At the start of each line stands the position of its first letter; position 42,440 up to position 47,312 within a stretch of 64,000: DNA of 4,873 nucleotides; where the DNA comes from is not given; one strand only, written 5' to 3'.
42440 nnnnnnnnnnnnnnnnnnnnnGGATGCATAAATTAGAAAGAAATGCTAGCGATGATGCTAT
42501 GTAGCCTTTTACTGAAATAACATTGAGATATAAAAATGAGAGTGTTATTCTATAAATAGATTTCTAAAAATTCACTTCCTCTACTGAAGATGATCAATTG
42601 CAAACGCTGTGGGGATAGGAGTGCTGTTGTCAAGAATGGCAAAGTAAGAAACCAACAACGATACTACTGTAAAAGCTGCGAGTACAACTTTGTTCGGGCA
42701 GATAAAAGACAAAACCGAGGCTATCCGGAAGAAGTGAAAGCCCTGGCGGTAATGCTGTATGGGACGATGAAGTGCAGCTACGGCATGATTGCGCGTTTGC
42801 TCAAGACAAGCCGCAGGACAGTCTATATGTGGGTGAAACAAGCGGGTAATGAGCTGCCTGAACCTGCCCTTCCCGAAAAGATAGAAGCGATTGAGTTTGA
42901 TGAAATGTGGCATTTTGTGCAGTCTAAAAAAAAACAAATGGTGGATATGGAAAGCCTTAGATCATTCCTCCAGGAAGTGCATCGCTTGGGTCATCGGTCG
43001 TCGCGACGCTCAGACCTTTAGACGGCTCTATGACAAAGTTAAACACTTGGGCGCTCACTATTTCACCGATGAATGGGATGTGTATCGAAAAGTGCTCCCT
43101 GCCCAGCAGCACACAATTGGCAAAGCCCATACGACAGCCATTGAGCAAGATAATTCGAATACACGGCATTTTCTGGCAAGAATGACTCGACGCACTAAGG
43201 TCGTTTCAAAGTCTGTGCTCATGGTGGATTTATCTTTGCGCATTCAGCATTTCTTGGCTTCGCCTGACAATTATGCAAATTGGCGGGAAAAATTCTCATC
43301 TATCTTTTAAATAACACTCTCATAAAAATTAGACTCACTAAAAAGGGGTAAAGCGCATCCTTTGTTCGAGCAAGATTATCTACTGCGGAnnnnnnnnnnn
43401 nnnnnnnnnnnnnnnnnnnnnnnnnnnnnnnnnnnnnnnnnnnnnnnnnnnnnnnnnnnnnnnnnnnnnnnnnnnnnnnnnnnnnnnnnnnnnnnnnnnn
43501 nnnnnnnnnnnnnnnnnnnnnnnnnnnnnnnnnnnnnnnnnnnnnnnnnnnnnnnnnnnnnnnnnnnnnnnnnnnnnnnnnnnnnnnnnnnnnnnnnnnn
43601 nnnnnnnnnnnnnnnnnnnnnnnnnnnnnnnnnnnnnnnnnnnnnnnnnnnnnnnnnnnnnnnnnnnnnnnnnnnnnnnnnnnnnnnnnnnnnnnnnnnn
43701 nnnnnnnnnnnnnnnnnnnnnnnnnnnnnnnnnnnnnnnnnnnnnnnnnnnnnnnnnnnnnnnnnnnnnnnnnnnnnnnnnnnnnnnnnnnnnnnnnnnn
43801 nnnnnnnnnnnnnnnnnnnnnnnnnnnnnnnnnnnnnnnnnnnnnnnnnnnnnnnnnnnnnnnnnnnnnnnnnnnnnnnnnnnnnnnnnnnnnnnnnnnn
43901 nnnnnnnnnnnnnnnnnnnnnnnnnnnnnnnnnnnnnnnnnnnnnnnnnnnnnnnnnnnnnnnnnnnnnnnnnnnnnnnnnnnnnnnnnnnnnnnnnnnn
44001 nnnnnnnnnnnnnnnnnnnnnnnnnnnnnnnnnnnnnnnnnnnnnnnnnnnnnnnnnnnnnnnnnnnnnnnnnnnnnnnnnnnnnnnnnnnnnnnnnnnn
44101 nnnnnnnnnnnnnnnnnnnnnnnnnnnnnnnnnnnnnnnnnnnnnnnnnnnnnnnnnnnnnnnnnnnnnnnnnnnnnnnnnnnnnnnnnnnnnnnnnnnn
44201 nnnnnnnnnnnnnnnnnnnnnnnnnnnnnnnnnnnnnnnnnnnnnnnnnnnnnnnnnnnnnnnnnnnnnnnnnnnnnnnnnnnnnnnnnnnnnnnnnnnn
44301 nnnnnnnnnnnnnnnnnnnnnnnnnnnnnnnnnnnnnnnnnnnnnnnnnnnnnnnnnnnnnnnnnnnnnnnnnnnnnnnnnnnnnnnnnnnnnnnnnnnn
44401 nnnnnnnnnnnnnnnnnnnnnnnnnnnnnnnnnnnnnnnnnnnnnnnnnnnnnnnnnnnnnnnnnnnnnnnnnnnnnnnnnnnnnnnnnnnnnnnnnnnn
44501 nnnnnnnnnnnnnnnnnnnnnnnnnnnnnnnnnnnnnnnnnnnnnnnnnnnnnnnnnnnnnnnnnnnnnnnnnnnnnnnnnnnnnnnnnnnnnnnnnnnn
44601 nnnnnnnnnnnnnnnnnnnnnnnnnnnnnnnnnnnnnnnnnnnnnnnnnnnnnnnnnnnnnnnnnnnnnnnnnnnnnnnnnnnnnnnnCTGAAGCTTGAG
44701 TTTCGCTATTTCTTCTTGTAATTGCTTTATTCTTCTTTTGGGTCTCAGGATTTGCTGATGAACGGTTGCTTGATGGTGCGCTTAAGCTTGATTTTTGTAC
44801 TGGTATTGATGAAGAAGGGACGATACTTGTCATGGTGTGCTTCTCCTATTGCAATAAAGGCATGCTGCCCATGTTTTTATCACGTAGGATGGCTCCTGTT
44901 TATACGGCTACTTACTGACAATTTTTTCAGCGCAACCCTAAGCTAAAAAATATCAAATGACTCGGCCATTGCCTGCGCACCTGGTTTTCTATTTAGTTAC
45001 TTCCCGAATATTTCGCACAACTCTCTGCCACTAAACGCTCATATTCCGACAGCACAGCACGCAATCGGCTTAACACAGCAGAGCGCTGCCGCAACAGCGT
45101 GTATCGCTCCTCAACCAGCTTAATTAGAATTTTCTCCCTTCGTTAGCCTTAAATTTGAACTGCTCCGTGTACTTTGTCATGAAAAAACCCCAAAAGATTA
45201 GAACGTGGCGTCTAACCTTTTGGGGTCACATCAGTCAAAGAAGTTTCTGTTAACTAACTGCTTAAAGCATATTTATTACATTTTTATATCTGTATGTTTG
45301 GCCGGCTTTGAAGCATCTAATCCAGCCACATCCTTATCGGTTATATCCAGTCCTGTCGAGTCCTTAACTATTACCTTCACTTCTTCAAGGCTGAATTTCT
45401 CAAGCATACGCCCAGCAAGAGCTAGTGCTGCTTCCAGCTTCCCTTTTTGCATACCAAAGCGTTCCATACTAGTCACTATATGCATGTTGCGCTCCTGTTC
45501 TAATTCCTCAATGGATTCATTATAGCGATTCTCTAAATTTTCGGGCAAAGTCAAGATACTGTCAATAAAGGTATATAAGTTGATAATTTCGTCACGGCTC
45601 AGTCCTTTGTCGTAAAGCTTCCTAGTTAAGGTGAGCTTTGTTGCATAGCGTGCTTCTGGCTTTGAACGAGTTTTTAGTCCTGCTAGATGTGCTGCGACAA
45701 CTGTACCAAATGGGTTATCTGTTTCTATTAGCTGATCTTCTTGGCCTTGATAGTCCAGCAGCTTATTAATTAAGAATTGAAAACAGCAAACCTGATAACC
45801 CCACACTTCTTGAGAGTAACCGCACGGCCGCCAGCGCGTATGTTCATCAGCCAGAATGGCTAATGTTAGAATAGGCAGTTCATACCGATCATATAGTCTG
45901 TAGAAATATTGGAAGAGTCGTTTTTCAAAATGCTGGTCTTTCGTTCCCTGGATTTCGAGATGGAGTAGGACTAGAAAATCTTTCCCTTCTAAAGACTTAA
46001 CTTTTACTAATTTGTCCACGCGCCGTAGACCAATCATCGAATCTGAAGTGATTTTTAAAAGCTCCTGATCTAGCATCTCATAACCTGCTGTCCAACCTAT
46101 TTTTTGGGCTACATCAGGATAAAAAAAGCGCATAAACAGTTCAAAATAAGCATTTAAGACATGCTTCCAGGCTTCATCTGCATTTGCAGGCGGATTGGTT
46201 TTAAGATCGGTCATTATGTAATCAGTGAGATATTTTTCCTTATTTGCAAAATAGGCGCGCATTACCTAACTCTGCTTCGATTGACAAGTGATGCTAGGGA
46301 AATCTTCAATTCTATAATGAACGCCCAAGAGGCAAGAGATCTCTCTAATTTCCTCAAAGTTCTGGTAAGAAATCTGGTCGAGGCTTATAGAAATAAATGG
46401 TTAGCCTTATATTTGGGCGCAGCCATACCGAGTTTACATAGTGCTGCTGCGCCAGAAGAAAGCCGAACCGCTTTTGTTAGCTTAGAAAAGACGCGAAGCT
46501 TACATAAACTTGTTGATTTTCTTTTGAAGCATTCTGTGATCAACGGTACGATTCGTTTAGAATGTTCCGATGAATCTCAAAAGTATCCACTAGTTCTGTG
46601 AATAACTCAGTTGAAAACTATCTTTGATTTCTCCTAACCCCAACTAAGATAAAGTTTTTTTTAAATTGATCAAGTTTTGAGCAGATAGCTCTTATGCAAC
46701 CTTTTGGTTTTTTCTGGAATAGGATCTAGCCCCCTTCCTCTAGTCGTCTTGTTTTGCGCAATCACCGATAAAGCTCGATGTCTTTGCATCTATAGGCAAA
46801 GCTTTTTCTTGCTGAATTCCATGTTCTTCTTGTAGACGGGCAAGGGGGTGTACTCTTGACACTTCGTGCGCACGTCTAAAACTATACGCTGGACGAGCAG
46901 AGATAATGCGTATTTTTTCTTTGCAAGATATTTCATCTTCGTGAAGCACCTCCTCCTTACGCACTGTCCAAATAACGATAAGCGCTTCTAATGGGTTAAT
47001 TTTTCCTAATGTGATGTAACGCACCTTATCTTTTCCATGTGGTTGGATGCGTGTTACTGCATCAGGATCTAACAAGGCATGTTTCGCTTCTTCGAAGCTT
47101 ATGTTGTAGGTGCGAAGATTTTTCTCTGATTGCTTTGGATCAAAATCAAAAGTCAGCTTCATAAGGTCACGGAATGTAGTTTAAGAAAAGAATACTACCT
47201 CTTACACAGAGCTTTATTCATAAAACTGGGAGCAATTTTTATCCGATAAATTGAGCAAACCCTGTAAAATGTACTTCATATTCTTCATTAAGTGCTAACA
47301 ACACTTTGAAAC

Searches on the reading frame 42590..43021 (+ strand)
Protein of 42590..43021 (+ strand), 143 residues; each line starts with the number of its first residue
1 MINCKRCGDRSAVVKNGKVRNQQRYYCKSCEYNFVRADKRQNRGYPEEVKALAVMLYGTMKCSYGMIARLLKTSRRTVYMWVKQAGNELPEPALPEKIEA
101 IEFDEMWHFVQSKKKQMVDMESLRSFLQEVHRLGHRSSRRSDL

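Call 13: search_protein_families(library=pfam, proteins=[window:42590-43021:+], max_evalue=0.01)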
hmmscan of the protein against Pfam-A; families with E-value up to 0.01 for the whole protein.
window:42590-43021:+ (143 aa): 3 families
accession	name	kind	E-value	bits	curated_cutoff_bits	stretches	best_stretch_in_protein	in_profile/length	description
PF01527.26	HTH_Tnp_1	-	0.00062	20.4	24.1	1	40-93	2-56/75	Transposase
PF13518.12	HTH_28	-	0.0058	17.1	25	1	63-85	14-36/52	Helix-turn-helix domain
PF13551.12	HTH_29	-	0.0089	16.5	28.1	0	63-84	14-35/64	Winged helix-turn helix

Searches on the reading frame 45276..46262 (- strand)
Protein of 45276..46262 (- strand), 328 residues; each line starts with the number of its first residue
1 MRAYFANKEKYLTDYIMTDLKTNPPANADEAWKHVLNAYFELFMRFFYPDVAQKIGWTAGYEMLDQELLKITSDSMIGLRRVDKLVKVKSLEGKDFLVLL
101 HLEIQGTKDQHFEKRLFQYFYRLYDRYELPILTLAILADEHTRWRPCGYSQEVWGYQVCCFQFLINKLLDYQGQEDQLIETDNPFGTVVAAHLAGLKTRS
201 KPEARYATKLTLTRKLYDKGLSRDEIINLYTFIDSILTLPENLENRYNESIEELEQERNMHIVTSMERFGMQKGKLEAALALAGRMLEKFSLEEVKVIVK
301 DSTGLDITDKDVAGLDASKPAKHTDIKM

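Call 13: search_protein_families(library=pfam, proteins=[window:45276-46262:-], max_evalue=0.01)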
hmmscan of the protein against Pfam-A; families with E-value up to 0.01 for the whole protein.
window:45276-46262:- (328 aa): 0 families

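Call 49: search_protein_families(library=phrogs, proteins=[window:45276-46262:-], max_evalue=0.1)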
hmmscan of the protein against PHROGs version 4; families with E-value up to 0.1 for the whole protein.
window:45276-46262:- (328 aa): 1 family
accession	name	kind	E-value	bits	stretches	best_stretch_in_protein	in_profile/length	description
phrog_3300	-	integration and excision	0.00012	22.7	1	81-127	59-104/313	transposase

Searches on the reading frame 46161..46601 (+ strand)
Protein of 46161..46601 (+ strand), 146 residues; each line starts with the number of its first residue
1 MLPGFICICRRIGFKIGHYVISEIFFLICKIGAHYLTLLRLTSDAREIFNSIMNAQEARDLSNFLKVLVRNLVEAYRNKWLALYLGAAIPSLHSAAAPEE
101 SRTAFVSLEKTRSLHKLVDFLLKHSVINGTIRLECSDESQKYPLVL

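Call 13: search_protein_families(library=pfam, proteins=[window:46161-46601:+], max_evalue=0.01)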
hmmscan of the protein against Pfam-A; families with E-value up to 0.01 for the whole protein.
window:46161-46601:+ (146 aa): 0 families

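Call 49: search_protein_families(library=phrogs, proteins=[window:46161-46601:+], max_evalue=0.1)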
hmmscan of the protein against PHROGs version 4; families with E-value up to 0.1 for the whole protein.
window:46161-46601:+ (146 aa): 1 family
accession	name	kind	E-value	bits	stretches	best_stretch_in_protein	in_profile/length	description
phrog_5215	-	unknown function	0.0063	17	1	49-87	108-147/213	-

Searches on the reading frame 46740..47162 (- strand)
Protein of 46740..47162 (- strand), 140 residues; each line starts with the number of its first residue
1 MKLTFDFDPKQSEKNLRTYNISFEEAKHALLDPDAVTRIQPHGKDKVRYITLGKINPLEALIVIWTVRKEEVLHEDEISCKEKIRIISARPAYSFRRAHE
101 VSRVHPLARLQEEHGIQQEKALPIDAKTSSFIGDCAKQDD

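Call 13: search_protein_families(library=pfam, proteins=[window:46740-47162:-], max_evalue=0.01)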
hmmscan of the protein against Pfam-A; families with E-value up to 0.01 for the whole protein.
window:46740-47162:- (140 aa): 1 family
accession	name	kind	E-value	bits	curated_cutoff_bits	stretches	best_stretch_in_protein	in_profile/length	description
PF04365.19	BrnT_toxin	-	1.4e-14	54.6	34.5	1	7-92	1-73/77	Ribonuclease toxin, BrnT, of type II toxin-antitoxin system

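Call 21: find_encoding_contigs(protein=window:46740-47162:-, flank=6000, max_places=10)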
Protein window:46740-47162:- (140 aa): no gene with exactly this product is on record in the collection.
